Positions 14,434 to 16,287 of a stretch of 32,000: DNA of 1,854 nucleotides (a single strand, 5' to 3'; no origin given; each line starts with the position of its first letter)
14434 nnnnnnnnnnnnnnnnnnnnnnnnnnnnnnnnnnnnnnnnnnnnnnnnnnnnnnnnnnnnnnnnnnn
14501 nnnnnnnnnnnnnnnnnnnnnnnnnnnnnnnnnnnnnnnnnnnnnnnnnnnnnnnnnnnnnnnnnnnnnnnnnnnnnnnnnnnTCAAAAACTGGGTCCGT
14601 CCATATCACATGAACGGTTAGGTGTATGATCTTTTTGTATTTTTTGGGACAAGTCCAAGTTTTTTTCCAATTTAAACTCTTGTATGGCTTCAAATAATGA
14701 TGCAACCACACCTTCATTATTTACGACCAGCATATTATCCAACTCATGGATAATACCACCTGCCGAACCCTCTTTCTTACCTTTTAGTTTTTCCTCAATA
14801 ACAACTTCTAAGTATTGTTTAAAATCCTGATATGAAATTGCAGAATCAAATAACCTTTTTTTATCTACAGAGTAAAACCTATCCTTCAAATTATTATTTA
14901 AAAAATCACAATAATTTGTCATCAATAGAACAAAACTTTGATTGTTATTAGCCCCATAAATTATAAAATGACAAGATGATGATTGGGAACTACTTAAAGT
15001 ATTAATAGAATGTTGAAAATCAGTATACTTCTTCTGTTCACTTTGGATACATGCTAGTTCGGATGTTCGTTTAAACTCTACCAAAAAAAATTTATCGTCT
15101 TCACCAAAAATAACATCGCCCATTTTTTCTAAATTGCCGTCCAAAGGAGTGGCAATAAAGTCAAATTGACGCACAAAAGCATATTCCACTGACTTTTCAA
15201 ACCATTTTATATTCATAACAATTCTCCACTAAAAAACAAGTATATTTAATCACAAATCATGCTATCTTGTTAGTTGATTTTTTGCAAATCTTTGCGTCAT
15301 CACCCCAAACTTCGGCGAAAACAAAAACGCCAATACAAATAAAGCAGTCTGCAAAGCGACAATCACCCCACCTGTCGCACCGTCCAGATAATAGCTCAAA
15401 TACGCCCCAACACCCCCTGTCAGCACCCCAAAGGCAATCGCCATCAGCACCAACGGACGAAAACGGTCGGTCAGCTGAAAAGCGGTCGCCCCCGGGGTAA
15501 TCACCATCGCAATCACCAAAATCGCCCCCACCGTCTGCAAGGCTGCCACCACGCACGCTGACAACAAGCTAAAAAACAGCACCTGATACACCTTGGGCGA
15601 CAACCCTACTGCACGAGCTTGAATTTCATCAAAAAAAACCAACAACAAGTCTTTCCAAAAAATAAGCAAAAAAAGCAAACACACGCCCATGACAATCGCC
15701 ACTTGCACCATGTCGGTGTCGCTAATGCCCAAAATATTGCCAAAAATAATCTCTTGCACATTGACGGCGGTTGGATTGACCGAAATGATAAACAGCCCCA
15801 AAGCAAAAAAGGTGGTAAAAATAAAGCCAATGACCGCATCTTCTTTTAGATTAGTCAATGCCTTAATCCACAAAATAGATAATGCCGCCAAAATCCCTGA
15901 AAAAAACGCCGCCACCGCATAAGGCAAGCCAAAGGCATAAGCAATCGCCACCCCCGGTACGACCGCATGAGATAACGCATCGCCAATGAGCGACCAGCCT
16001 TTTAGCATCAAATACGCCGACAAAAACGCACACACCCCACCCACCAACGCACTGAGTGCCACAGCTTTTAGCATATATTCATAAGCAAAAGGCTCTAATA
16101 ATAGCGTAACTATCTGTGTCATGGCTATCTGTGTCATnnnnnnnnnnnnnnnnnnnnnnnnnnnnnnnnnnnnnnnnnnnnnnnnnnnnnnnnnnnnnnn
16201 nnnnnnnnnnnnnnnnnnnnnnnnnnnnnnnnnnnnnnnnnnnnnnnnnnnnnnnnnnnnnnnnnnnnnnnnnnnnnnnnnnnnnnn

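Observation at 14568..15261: AT-rich orphan ORF with a PD-(D/E)xK-like motif inserted between the two permease genes of a Fur-controlled yfeABCD operon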

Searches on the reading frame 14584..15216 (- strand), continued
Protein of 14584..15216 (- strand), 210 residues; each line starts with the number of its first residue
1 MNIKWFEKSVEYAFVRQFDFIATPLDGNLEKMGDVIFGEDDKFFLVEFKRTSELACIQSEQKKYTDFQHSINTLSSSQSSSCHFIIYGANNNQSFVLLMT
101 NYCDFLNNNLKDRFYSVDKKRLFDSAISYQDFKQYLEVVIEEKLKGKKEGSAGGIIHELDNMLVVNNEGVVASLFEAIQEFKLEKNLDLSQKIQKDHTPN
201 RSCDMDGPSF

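Call 90: get_annotated_region(hit=H7, flank=6000)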
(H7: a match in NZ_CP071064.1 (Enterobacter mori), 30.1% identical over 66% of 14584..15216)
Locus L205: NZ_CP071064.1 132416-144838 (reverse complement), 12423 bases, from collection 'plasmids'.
description: Enterobacter mori strain 08-091 plasmid pHS08-091, complete sequence
organism: Enterobacter mori (NCBI taxid 539813)
taxonomy: Bacteria; Pseudomonadota; Gammaproteobacteria; Enterobacterales; Enterobacteriaceae; Enterobacter; Enterobacter mori
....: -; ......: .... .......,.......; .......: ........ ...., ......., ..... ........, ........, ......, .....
typing (MOB-suite, as given by PLSDB): non-mobilizable
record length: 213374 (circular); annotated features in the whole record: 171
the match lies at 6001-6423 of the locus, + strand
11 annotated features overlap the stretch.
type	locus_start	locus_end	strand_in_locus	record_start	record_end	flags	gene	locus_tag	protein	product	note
CDS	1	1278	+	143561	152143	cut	-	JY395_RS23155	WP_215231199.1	glucoamylase family protein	-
CDS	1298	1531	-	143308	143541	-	-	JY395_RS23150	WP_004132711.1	hypothetical protein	-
CDS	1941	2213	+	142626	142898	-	-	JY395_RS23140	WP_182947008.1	hypothetical protein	-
CDS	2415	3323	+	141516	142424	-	lpxP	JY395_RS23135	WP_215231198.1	kdo(2)-lipid IV(A) palmitoleoyltransferase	GO:0036104 - Kdo2-lipid A biosynthetic process [Evidence IEA]; GO:0009409 - response to cold [Evidence IEA]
CDS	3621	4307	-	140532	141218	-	-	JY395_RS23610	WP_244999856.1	hypothetical protein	-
CDS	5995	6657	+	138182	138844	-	-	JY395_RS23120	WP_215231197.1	hypothetical protein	-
CDS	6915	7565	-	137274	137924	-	-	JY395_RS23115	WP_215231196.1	hypothetical protein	-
CDS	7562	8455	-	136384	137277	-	-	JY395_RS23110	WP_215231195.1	DNA-processing protein DprA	GO:0009294 - DNA-mediated transformation [Evidence IEA]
CDS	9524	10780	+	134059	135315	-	-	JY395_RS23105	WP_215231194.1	hypothetical protein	-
CDS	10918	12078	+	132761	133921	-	-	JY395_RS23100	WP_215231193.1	IS30-like element ISCfr4 family transposase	GO:0006313 - DNA transposition [Evidence IEA]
CDS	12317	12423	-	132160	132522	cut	-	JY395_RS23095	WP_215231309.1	helix-turn-helix domain-containing protein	GO:0006355 - regulation of DNA-templated transcription [Evidence IEA]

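Call 96: search_protein_families(library=pfam, proteins=[L124:6666-9896:+, L199:1384-5448:-, L199:6711-8702:+, L122:916-4752:+, L151:1364-5668:+, L189:2998-5697:-, L139:1307-3718:+, L172:5140-6975:+, L131:1869-3731:+, L110:6645-8618:-], max_evalue=0.00001)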
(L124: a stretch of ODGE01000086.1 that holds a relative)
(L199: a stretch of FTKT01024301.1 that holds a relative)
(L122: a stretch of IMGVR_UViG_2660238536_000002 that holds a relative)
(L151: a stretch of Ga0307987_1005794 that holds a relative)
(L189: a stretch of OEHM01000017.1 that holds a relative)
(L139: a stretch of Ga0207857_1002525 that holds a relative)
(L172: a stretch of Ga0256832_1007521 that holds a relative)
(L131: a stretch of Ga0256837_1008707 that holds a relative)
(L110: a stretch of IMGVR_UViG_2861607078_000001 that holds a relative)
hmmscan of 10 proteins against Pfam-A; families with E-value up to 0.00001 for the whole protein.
L124:6666-9896:+ (1076 aa): 10 families
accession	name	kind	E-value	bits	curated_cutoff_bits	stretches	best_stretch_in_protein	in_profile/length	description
PF02786.22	CPSase_L_D2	-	4.5e-113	376.4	19.8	2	133-339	1-210/211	Carbamoyl-phosphate synthase L chain, ATP binding domain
PF25596.1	CPSase_L_D1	-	4.9e-100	330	27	2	13-130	3-118/118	Carbamoyl phosphate synthase preATP-grasp domain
PF02787.25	CPSase_L_D3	-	2.6e-27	95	26.6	1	427-505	2-79/80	Carbamoyl-phosphate synthetase large chain, oligomerisation domain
PF02142.27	MGS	-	1.3e-24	86.6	24.1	1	956-1042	2-94/94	MGS-like domain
PF02222.28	ATP-grasp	-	1.8e-16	60.7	27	1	680-845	2-163/179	ATP-grasp domain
PF07478.18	Dala_Dala_lig_C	-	9.2e-13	48.6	24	1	698-843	26-174/204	D-ala D-ala ligase C-terminus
PF02655.19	ATP-grasp_3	-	6.1e-12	46.4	23.2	1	672-845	2-157/160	ATP-grasp domain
PF15632.11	ATPgrasp_Ter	-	7.5e-08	32.7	29.1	0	791-871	41-111/131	ATP-grasp in the biosynthetic pathway with Ter operon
PF13535.11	ATP-grasp_4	-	8.6e-07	29.1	27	0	206-308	52-151/160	ATP-grasp domain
PF13549.11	ATP-grasp_5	-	9.3e-06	25.6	27.6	0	676-714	14-52/221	ATP-grasp domain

L199:1384-5448:- (1354 aa): 5 families
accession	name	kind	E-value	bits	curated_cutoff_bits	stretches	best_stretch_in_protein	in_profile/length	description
PF01381.28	HTH_3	-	4.3e-10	39.9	23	1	25-68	10-53/55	Helix-turn-helix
PF13560.12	HTH_31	-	4.8e-08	33.6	27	1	11-68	2-59/64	Helix-turn-helix domain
PF04471.18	Mrr_cat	-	1.1e-07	32.4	21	1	94-205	3-113/115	Restriction endonuclease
PF25199.1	nSTAND_NTPase5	-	2.2e-07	31.2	34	1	279-370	39-133/145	Novel STAND NTPase 5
PF13191.12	AAA_16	-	1.6e-06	29.1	32.6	1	262-314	2-56/167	AAA ATPase domain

L199:6711-8702:+ (663 aa): 0 families

L122:916-4752:+ (1278 aa): 1 family
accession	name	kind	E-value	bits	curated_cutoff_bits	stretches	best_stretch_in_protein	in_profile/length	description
PF13289.12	SIR2_2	-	1.7e-19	70.8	24.5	1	123-269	3-141/141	SIR2-like domain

L151:1364-5668:+ (1434 aa): 0 families

L189:2998-5697:- (899 aa): 3 families
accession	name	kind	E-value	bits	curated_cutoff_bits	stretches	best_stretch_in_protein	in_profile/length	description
PF13517.12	FG-GAP_3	-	1.3e-38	131.8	26.9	4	566-630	1-60/61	FG-GAP-like repeat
PF01839.29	FG-GAP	-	9.9e-26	89.6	22.1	0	561-589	4-27/37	FG-GAP repeat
PF03116.20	NQR2_RnfD_RnfE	-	2.2e-09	37.5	27.7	0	15-125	20-130/296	NQR2, RnfD, RnfE family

L139:1307-3718:+ (803 aa): 3 families
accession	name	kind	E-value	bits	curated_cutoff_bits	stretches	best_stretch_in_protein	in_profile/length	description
PF22548.2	AEP-TOTE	-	3.5e-93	311.9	27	1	60-291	1-229/230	TOTE conflict system, Archaeo-Eukaryotic Primase domain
PF04851.21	ResIII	-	1.9e-22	80.4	22.5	1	440-583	3-164/164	Type III restriction enzyme, res subunit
PF00270.35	DEAD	-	3.7e-09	37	26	1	443-582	2-161/167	DEAD/DEAH box helicase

L172:5140-6975:+ (611 aa): 2 families
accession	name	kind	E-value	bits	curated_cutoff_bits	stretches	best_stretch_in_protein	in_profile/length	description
PF18163.6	LD_cluster2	-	4.9e-57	193.9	25.3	1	352-587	4-246/264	SLOG cluster2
PF13676.11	TIR_2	-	2.2e-10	41.5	28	1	145-250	1-105/122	TIR domain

L131:1869-3731:+ (620 aa): 3 families
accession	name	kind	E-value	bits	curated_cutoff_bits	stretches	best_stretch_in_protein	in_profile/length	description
PF18163.6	LD_cluster2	-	1.8e-55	188.8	25.3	1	364-595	4-245/264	SLOG cluster2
PF13676.11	TIR_2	-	6.2e-11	43.3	28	1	153-232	1-84/122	TIR domain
PF18185.7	STALD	-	4.8e-06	26.6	24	0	485-590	102-208/211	Sir2- and TIR-associating SLOG family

L110:6645-8618:- (657 aa): 0 families

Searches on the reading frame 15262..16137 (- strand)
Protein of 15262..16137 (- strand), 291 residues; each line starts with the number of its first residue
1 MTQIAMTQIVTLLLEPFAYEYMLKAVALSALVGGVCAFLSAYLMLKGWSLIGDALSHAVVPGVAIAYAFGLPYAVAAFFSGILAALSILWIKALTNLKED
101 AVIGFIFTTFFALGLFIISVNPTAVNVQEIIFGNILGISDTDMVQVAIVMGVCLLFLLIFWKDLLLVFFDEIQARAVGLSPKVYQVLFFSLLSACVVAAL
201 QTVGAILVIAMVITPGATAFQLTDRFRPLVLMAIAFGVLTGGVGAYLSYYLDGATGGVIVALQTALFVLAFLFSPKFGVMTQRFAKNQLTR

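Call 17: find_related_loci(query=window:15262-16137:-, collection=genome_contigs, flank=5000)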
Query window:15262-16137:- (291 aa) in genome_contigs; peptide patterns used: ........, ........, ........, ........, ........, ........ (x = any residue, [..] = any of these).
600 stretches matched a pattern (row limit reached: there are more); 386 encode a relative of the query (tblastn E <= 1e-3); the best 80 are kept; 80 distinct loci.
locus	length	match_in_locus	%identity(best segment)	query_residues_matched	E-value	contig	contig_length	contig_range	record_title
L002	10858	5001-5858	83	5-290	2e-157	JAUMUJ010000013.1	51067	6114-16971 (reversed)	MAG: Moraxella sp. isolate S11M_Sa_26 NODE_158_length_51067_cov_10.098820, whole genome shotgun sequence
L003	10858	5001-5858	83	5-290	2e-157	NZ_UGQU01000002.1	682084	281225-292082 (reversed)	Moraxella lacunata strain NCTC10359, whole genome shotgun sequence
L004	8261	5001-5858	82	5-290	1e-156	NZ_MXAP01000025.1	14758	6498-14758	Moraxella equi strain CCUG 4950 CCUG4950T_R1__paired__trimmed__paired__contig_25, whole genome shotgun sequence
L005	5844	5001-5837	84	5-283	2e-155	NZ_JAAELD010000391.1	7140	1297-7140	MAG: Moraxella sp. isolate Bco_11 BcoG_CONTIG3684360, whole genome shotgun sequence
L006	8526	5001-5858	81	5-290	5e-155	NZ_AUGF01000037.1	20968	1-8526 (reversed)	Moraxella caprae DSM 19149 K941DRAFT_scaffold00033.33_C, whole genome shotgun sequence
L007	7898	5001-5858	82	5-290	4e-155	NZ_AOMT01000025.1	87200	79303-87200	Moraxella bovoculi 237 MBO_237Contig25, whole genome shotgun sequence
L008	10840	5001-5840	84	9-288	3e-153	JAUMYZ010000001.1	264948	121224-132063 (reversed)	MAG: Moraxella sp. isolate S17M_Sa_59 NODE_5_length_264948_cov_105.199911, whole genome shotgun sequence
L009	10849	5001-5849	82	6-287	8e-153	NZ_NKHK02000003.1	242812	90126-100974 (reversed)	Moraxella sp. VT-16-12 NODE_3_length_242812_cov_407.295549, whole genome shotgun sequence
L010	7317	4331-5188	80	6-291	7e-153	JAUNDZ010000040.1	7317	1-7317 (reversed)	MAG: Moraxella sp. isolate S24M_Sa_22 NODE_2486_length_7317_cov_34.890388, whole genome shotgun sequence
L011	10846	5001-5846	80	9-290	3e-150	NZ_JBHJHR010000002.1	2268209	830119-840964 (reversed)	Moraxella sp. ZJ142 ptg000001c, whole genome shotgun sequence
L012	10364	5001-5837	82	5-283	4e-150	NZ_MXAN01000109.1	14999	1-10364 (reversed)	Moraxella lacunata strain CCUG 4441 CCUG_4441T_0000109, whole genome shotgun sequence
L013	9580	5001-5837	83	5-283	1e-149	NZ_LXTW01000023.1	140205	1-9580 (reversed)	Moraxella nonliquefaciens strain CCUG 348 contig_3, whole genome shotgun sequence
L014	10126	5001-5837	81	5-283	1e-148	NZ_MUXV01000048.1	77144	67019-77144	Moraxella bovis strain CCUG 2133 2133T_ctg_0000048, whole genome shotgun sequence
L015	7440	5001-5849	77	6-288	8e-148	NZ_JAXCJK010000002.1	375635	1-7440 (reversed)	Moraxella sp. Pampa NODE_2_length_375635_cov_215.499033, whole genome shotgun sequence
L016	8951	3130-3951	82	9-282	1e-146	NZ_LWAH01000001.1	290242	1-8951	Moraxella catarrhalis strain CCUG 353 contig_1, whole genome shotgun sequence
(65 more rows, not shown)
